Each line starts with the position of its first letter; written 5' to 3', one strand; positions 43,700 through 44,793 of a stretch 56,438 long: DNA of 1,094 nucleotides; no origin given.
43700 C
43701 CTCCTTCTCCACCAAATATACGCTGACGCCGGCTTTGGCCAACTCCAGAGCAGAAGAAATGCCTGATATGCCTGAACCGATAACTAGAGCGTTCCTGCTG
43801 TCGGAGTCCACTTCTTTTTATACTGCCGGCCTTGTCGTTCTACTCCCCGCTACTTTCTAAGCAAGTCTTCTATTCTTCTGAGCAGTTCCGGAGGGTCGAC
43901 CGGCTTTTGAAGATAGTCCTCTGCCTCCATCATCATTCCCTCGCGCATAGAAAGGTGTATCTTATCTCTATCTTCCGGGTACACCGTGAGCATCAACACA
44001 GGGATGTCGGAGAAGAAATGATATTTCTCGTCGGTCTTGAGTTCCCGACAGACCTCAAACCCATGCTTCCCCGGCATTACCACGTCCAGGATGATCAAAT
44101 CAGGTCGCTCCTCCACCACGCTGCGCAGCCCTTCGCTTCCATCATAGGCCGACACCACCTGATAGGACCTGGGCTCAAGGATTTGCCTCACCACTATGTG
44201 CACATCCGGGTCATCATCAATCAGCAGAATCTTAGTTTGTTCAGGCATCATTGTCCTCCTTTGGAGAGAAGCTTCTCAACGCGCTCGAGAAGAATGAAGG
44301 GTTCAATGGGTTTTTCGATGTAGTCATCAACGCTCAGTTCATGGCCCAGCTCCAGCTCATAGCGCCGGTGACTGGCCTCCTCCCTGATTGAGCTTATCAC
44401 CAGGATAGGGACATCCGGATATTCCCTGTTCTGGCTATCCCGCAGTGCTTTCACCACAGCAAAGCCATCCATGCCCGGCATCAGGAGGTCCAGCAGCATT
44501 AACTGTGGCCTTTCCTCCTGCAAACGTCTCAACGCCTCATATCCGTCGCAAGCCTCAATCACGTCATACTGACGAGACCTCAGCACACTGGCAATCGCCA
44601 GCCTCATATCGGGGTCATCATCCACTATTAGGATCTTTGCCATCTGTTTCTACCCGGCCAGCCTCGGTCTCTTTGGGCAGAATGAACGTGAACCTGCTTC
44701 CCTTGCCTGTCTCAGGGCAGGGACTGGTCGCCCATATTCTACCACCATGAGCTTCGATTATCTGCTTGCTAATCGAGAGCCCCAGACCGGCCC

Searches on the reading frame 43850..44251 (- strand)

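Call 8: search_protein_families(library=pfam, proteins=[window:43850-44251:-], max_evalue=0.001)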
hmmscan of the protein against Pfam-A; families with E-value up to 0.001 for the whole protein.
window:43850-44251:- (133 aa): 1 family
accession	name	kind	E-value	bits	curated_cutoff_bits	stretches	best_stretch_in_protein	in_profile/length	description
PF00072.30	Response_reg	-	3e-25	89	30.2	1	8-127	1-110/111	Response regulator receiver domain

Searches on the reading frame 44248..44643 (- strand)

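Call 8: search_protein_families(library=pfam, proteins=[window:44248-44643:-], max_evalue=0.001)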
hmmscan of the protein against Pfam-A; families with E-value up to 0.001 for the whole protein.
window:44248-44643:- (131 aa): 1 family
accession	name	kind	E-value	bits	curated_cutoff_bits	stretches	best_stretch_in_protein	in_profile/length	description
PF00072.30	Response_reg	-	4.1e-24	85.3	30.2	1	4-122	1-110/111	Response regulator receiver domain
